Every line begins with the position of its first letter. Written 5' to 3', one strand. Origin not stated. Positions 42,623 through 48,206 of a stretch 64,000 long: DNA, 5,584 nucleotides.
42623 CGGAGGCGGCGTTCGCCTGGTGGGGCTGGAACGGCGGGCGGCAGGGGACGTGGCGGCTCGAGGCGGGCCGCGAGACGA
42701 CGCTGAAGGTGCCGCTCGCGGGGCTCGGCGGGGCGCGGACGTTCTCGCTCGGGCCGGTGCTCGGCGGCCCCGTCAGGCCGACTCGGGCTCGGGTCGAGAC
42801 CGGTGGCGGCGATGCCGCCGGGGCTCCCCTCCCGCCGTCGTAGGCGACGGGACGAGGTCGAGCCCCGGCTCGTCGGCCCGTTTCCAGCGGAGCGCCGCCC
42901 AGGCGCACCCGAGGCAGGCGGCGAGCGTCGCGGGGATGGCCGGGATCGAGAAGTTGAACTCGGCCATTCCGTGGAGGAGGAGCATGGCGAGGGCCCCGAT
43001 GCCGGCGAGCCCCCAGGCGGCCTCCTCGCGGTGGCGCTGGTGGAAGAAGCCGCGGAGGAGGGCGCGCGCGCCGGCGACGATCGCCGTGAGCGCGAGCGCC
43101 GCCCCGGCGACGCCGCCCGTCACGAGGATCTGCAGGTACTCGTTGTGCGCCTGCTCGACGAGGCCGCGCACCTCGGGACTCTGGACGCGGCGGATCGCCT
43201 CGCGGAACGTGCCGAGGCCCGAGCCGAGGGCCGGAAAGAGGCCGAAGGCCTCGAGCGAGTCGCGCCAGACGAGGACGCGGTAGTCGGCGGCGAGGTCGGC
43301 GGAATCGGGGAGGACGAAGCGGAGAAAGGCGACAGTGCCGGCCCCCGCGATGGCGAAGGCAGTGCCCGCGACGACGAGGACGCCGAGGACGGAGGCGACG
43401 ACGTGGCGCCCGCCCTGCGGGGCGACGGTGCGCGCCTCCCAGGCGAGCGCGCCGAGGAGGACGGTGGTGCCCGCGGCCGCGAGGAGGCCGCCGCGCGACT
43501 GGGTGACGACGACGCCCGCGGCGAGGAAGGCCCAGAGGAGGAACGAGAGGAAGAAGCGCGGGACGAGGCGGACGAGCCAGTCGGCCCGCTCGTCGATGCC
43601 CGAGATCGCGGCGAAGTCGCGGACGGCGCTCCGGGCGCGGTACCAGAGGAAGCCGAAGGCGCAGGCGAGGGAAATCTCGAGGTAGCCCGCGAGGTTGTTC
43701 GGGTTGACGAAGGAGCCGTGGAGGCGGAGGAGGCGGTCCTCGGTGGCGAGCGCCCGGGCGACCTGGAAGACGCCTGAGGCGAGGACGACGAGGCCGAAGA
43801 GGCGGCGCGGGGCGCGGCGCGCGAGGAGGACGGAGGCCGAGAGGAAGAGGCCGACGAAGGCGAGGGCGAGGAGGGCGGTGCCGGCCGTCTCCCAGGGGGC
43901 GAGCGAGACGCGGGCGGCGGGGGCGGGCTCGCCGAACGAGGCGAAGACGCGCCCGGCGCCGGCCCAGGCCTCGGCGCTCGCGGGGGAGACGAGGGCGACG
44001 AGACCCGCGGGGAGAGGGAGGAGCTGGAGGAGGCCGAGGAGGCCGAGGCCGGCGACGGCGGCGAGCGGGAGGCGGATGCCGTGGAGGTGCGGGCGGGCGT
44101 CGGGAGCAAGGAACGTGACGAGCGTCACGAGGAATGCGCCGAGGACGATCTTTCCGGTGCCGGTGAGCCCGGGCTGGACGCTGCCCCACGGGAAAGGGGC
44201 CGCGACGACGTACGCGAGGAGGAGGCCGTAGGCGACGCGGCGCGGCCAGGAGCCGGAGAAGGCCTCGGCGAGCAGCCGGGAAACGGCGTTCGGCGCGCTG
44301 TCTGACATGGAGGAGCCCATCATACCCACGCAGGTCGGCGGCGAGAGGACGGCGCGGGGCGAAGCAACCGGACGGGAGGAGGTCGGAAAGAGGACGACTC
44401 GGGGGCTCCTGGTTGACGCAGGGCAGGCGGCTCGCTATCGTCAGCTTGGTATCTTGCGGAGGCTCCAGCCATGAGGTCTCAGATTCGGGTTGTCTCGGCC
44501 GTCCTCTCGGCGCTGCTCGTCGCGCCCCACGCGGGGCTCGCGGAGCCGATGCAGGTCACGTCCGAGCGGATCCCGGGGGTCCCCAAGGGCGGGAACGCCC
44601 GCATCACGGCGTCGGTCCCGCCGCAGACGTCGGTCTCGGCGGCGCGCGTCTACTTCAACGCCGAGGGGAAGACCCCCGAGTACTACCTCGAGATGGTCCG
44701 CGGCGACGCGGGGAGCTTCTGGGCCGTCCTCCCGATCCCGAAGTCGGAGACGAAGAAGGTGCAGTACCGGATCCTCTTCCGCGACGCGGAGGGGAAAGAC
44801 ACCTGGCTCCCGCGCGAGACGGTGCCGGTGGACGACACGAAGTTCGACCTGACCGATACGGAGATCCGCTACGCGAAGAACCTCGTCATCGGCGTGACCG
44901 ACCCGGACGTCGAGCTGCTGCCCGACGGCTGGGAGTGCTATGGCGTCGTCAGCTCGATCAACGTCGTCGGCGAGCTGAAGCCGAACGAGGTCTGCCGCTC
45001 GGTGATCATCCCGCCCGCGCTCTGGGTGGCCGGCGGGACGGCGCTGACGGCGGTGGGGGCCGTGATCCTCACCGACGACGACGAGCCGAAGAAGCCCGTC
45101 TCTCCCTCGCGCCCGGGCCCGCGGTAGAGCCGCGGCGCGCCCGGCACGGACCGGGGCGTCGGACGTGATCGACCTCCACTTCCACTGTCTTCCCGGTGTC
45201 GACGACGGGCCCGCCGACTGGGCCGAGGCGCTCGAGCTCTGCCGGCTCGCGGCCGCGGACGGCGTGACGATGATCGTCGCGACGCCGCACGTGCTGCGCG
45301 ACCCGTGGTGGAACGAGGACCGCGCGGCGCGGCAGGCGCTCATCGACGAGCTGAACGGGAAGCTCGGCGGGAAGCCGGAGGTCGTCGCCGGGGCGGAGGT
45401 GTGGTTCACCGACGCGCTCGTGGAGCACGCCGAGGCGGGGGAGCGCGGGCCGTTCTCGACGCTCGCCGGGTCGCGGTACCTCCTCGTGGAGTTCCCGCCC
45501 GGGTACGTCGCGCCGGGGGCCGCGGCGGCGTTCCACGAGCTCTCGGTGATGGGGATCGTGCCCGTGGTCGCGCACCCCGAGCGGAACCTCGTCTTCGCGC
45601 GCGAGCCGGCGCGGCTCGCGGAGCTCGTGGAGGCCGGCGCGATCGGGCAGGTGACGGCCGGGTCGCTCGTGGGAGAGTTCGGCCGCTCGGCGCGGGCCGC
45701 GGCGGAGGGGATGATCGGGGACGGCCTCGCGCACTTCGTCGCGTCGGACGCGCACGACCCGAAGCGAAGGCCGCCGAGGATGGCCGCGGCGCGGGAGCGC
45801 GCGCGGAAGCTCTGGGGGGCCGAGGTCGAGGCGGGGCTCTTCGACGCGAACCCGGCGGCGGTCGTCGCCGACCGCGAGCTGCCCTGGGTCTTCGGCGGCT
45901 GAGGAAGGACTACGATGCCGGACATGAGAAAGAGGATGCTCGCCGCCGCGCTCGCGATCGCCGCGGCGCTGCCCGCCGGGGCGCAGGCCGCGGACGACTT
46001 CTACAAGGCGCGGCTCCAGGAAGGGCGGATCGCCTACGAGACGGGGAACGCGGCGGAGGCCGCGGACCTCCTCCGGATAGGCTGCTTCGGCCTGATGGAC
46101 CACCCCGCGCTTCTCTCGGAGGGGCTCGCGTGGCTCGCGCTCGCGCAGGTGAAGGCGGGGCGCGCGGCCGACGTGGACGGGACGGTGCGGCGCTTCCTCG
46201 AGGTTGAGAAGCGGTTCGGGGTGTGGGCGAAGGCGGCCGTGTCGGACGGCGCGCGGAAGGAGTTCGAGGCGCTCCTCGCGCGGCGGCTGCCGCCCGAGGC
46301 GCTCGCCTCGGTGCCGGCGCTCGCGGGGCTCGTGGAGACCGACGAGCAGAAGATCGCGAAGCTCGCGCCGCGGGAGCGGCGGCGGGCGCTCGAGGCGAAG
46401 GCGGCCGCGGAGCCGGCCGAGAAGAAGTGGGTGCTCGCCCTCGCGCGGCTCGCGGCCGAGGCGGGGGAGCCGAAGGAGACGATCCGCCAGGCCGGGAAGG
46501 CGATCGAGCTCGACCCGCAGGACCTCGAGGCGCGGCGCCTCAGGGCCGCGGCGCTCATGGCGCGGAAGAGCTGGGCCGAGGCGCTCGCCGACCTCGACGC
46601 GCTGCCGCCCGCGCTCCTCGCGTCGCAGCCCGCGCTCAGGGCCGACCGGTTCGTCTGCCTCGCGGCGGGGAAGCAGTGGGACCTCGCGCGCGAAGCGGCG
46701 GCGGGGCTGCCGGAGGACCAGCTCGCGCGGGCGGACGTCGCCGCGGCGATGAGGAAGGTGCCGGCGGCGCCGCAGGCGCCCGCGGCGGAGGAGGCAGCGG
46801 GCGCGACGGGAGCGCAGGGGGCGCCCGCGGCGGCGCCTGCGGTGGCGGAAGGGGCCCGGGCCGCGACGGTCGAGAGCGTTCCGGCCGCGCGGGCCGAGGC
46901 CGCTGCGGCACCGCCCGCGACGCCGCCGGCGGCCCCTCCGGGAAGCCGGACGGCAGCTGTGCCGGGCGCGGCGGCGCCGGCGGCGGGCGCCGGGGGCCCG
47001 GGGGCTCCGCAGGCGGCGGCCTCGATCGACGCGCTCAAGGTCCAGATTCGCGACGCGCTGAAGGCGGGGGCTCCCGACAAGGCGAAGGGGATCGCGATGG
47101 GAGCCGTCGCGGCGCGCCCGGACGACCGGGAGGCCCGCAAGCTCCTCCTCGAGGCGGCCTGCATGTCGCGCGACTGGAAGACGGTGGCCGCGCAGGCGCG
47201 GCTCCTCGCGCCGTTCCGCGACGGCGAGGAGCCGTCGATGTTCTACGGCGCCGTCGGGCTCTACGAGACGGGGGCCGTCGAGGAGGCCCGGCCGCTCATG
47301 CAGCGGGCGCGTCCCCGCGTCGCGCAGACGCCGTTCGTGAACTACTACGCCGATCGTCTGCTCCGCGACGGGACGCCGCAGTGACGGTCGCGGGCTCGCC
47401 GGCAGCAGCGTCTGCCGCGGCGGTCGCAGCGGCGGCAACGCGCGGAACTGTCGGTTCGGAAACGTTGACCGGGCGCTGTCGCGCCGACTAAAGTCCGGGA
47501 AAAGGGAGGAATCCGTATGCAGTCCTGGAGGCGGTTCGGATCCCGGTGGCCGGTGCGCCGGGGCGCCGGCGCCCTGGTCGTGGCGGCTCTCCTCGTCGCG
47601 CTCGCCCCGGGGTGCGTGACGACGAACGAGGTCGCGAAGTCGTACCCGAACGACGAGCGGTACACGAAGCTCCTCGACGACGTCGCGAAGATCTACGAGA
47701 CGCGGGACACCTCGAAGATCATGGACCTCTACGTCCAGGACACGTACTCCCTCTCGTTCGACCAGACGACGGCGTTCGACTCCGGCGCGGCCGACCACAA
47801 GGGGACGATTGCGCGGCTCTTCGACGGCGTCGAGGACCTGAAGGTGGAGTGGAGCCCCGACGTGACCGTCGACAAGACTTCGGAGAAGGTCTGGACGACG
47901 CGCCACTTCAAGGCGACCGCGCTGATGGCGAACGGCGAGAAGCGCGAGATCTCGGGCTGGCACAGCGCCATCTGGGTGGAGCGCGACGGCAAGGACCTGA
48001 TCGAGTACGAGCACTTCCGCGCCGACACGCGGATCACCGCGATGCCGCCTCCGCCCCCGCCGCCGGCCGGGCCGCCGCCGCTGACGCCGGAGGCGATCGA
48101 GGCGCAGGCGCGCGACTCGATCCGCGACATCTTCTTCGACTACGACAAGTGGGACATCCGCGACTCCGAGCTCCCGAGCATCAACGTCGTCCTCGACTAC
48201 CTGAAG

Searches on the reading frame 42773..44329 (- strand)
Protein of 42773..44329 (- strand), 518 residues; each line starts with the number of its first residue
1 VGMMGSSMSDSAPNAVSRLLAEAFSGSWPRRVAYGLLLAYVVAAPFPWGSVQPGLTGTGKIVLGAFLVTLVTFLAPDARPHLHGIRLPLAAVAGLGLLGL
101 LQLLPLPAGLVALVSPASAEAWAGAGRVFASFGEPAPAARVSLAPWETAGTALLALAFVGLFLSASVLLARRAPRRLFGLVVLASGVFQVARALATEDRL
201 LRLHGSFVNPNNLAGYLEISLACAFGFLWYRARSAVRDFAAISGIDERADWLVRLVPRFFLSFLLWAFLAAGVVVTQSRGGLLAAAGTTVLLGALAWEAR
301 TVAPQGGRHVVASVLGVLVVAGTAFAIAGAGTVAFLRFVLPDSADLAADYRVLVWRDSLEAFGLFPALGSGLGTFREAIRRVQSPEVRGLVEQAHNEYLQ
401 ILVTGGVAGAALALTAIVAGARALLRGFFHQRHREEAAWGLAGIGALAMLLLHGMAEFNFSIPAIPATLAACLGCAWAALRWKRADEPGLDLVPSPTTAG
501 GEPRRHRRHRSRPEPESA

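Call 61: search_protein_families(library=pfam, proteins=[window:42773-44329:-], max_evalue=0.0001)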
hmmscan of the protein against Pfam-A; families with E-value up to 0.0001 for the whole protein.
window:42773-44329:- (518 aa): 1 family
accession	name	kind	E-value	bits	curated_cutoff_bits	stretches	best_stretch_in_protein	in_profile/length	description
PF04932.20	Wzy_C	-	3.5e-19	69.5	31.7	1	267-413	4-148/149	O-Antigen ligase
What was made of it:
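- A separate Wzy_C ligase/polymerase gene already exists at 42773-44329 (call 61).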

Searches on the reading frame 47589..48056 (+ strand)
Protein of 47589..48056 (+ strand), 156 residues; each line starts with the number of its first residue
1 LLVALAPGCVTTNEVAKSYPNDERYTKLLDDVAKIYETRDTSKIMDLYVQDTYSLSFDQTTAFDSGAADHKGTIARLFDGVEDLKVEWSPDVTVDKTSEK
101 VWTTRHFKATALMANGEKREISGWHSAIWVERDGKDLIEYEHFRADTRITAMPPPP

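Call 72: search_protein_families(library=pfam, proteins=[window:47589-48056:+], max_evalue=10)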
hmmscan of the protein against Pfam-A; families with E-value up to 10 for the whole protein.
window:47589-48056:+ (156 aa): 2 families
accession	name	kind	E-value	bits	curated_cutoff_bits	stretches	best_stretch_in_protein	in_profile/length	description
PF13474.12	SnoaL_3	-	0.063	14.1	22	1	28-120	4-93/121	SnoaL-like domain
PF08958.15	DUF1871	-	0.1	13.5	22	1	26-65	21-59/77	Domain of unknown function (DUF1871)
